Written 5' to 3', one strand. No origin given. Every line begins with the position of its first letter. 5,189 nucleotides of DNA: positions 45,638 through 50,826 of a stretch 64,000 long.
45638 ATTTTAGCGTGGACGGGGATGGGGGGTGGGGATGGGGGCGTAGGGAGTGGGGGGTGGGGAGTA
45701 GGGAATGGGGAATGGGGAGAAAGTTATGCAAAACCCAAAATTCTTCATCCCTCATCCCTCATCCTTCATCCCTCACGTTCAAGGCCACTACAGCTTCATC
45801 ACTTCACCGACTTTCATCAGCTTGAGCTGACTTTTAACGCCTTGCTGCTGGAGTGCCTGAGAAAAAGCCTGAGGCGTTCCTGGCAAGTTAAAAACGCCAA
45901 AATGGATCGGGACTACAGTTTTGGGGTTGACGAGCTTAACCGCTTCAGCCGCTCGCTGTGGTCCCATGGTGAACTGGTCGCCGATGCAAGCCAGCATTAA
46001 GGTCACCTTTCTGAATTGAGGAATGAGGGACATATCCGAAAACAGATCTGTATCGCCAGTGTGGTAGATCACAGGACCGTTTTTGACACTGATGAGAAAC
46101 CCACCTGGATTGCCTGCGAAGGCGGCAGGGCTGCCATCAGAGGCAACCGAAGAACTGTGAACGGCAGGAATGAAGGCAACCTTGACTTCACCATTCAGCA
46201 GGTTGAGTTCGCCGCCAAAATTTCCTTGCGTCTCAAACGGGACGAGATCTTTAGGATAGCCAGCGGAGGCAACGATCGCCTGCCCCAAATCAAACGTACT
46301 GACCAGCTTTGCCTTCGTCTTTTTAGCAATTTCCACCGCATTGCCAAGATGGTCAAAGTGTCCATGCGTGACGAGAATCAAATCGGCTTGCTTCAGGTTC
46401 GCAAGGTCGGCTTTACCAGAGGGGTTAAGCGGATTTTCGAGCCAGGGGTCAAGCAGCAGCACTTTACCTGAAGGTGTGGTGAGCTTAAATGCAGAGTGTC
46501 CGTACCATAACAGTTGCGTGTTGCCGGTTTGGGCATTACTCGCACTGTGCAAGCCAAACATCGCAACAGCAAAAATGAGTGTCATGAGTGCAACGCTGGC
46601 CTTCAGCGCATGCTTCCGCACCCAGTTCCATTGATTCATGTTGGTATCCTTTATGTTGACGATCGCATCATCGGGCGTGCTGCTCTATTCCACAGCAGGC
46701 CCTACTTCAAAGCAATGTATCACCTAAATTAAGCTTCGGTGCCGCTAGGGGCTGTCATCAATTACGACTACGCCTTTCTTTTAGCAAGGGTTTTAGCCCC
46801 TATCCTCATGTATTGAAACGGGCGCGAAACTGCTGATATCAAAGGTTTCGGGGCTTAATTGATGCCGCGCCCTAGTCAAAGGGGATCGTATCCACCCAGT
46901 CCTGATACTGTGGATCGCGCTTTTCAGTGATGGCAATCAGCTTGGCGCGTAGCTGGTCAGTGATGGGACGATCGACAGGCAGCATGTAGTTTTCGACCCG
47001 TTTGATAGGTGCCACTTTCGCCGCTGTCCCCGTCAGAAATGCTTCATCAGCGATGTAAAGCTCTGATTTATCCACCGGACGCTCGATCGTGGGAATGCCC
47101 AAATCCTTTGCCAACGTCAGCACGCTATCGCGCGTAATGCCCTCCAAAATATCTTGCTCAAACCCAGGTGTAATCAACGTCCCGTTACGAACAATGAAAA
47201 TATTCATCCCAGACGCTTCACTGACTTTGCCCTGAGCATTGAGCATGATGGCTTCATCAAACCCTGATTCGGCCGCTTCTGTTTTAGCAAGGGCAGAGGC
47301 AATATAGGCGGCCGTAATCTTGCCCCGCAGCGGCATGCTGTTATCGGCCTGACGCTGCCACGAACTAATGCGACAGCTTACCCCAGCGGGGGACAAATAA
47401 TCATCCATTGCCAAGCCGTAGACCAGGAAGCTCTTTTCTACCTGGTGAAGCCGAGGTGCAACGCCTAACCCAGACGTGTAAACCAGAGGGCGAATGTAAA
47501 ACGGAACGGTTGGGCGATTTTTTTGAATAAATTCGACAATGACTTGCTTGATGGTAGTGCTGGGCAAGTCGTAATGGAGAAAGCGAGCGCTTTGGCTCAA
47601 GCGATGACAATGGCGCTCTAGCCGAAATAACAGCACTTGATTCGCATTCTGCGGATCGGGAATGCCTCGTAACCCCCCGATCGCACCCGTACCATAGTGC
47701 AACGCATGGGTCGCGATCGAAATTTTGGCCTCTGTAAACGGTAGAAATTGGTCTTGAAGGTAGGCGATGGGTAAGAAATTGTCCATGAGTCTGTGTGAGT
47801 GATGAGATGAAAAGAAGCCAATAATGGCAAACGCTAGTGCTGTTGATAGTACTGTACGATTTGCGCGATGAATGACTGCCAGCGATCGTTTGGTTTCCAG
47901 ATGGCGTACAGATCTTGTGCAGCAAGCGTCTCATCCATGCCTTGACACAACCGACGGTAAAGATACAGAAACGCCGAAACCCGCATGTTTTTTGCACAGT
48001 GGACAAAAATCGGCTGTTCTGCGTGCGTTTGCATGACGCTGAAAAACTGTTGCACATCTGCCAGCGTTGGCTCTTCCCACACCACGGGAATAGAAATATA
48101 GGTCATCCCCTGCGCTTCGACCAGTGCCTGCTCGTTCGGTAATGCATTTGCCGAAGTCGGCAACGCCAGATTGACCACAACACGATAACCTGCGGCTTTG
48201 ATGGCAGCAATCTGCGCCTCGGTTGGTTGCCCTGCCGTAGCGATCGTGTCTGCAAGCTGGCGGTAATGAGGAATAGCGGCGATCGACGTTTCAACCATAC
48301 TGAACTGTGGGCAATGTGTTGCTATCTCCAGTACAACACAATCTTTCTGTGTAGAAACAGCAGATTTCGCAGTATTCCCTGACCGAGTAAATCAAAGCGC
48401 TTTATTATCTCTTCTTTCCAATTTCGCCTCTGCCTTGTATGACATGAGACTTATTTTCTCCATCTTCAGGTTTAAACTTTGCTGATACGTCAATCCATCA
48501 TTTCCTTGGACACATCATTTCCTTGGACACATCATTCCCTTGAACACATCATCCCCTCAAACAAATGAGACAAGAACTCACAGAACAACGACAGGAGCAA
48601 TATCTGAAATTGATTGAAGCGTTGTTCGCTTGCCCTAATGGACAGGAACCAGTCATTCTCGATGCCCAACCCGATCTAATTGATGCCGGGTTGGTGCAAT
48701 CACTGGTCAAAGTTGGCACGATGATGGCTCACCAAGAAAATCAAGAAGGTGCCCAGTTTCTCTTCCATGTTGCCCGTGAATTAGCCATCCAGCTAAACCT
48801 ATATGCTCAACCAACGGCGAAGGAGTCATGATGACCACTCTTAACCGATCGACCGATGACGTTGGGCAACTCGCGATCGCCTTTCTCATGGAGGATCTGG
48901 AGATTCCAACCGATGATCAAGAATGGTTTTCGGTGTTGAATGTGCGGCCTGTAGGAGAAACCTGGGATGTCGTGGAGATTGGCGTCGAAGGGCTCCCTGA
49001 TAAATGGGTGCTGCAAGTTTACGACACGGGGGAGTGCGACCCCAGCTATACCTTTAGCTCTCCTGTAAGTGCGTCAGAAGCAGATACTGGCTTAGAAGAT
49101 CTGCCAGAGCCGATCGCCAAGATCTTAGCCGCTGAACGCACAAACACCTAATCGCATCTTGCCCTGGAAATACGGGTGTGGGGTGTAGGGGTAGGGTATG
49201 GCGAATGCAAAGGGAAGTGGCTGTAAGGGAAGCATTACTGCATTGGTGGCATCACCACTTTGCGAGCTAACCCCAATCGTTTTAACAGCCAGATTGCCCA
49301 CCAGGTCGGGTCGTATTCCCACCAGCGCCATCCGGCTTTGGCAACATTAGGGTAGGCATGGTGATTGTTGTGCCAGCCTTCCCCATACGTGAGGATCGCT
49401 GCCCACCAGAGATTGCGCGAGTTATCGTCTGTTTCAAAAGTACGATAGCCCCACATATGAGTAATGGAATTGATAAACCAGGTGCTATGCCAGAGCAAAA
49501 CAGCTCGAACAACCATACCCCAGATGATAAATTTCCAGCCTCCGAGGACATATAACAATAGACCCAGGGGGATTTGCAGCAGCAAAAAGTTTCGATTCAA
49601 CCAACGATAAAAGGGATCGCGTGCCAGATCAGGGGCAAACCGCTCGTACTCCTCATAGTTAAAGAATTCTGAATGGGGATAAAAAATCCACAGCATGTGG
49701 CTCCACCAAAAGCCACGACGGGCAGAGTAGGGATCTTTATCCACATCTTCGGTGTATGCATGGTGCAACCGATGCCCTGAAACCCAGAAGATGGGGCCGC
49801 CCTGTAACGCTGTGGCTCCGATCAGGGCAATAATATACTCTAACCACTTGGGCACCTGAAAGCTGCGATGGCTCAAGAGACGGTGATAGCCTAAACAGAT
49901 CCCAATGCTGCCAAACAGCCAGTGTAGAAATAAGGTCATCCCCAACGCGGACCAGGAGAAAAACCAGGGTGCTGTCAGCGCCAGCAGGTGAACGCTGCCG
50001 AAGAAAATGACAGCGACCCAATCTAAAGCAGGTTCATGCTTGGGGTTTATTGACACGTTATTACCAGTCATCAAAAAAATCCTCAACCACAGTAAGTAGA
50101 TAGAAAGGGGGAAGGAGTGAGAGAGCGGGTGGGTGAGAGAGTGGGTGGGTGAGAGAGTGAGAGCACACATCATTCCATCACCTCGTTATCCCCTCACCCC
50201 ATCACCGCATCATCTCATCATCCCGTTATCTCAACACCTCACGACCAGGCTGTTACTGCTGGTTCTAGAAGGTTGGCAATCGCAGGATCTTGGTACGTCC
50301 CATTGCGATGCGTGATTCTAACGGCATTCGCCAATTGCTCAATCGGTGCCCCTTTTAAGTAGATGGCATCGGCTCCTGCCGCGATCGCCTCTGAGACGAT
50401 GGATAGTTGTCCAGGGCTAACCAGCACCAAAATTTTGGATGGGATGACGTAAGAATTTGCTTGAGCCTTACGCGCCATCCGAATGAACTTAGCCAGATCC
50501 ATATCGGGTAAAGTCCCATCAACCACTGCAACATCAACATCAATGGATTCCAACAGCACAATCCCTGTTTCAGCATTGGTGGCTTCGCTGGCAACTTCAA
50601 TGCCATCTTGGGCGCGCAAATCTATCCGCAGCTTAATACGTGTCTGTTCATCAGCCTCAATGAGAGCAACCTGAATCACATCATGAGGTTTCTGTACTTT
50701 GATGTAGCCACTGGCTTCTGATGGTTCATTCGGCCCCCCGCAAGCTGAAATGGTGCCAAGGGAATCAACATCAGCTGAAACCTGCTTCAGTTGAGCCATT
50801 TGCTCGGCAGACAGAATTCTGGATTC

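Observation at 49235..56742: Low-oxygen tetrapyrrole/lipid cluster: acsF(chlAII)-ho2-hemN-bchE-like-desaturase with divergent HxlR regulator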

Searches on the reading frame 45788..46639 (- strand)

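Call 50: search_protein_families(library=pfam, proteins=[window:45788-46639:-], max_evalue=0.001)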
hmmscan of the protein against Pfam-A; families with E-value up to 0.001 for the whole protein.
window:45788-46639:- (283 aa): 3 families
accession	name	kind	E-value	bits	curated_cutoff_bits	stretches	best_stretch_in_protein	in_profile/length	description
PF12706.13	Lactamase_B_2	-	4.1e-20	72.7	27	1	61-247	3-200/200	Beta-lactamase superfamily domain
PF13483.12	Lactamase_B_3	-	1.5e-19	71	24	1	42-246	1-160/160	Beta-lactamase superfamily domain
PF00753.33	Lactamase_B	-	1.6e-07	31.9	22.7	1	58-113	15-72/196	Metallo-beta-lactamase superfamily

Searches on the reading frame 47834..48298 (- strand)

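Call 3: search_protein_families(library=pfam, proteins=[window:47834-48298:-], max_evalue=0.01)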
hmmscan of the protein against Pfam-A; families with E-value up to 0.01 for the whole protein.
window:47834-48298:- (154 aa): 3 families
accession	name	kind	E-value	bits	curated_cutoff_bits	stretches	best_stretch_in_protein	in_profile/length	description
PF22741.1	PTP-NADK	-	1e-11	44.9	27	1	21-128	32-145/163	DSP-PTPase phosphatase fused to NAD+ Kinase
PF04273.18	BLH_phosphatase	-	4.2e-06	27.5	26.1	1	12-108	2-100/110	Beta-lactamase hydrolase-like protein, phosphatase-like domain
PF22785.1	Tc-R-P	-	0.00032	21.6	27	1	24-103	10-88/106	Polymorphic toxin system, DSP-PTPase phosphatase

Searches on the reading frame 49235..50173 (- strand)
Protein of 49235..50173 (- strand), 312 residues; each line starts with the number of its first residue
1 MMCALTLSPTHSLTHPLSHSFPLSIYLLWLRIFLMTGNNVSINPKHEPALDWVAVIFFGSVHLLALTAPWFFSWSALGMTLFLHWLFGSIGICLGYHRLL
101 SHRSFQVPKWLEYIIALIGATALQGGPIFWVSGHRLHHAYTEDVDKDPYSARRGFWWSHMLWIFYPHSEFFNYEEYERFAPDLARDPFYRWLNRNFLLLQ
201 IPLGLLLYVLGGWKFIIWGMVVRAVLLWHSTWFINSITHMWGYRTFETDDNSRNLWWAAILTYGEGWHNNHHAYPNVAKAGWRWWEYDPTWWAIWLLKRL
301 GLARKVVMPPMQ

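Call 3: search_protein_families(library=pfam, proteins=[window:49235-50173:-], max_evalue=0.01)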
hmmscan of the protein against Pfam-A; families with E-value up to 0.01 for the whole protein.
window:49235-50173:- (312 aa): 1 family
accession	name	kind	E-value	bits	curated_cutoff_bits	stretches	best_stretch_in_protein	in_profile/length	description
PF00487.30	FA_desaturase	-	5.9e-23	82.4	29.7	1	74-294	3-238/253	Fatty acid desaturase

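Call 4: search_protein_families(library=ncbifam, proteins=[window:49235-50173:-], max_evalue=0.001)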
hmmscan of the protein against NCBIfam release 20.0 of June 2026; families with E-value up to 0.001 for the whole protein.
window:49235-50173:- (312 aa): 1 family
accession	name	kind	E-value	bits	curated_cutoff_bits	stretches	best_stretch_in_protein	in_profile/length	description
NF049918.1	DesA_fam_desat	equivalog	6.5e-26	91.4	400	1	89-308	22-242/385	DesA family fatty acid desaturase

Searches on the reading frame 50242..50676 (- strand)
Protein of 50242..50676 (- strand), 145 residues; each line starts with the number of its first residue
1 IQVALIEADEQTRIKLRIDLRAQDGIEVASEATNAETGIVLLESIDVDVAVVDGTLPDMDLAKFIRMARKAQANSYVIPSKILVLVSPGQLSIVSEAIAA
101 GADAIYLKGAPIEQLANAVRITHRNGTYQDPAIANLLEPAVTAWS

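Call 46: search_solved_structures(query=window:50242-50676:-, max_evalue=0.01, show_alignments=3)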
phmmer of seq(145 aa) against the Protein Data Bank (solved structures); distinct sequences matched with E-value up to 0.01: 31.
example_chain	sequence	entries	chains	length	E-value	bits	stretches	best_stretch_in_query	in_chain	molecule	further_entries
1tmy_A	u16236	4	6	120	6.8e-07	32.9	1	13-109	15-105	CHEY PROTEIN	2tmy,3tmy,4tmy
1u0s_Y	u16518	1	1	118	6.8e-07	32.9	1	13-109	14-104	Chemotaxis protein cheY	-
4iga_A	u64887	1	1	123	7.3e-07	32.8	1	13-109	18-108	Chemotaxis protein CheY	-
9rhz_C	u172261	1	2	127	3.5e-06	30.6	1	10-108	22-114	Chemotaxis protein CheY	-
8q52_A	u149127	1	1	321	4.3e-06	30.3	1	13-110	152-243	Leucine-specific-binding protein,Chemotaxis protein CheY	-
6c40_B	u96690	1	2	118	4.5e-06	30.2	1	13-109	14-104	Chemotaxis protein CheY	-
5hev_A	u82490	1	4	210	4.7e-06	30.2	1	1-135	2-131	Response regulator protein VraR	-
4gvp_A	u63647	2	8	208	9.7e-06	29.1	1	2-133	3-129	Response regulator protein vraR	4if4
7ve6_A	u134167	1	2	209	9.8e-06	29.1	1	2-133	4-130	Response regulator protein VraR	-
4qyw_A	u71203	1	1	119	1.2e-05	28.9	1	13-109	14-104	Chemotaxis protein CheY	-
5wq0_B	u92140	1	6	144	6.3e-05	26.5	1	3-120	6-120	Stage 0 sporulation protein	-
1a04_A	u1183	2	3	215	6.5e-05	26.5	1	21-120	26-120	NITRATE/NITRITE RESPONSE REGULATOR PROTEIN NARL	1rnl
3eul_A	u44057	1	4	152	0.00011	25.7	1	23-120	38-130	POSSIBLE NITRATE/NITRITE RESPONSE TRANSCRIPTIONAL REGULATORY PROTEIN NARL (DNA-binding res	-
9phz_E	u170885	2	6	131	0.00012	25.6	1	17-123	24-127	Stage 0 sporulation protein A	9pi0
5wq0_D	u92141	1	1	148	0.00012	25.6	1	3-120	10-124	Stage 0 sporulation protein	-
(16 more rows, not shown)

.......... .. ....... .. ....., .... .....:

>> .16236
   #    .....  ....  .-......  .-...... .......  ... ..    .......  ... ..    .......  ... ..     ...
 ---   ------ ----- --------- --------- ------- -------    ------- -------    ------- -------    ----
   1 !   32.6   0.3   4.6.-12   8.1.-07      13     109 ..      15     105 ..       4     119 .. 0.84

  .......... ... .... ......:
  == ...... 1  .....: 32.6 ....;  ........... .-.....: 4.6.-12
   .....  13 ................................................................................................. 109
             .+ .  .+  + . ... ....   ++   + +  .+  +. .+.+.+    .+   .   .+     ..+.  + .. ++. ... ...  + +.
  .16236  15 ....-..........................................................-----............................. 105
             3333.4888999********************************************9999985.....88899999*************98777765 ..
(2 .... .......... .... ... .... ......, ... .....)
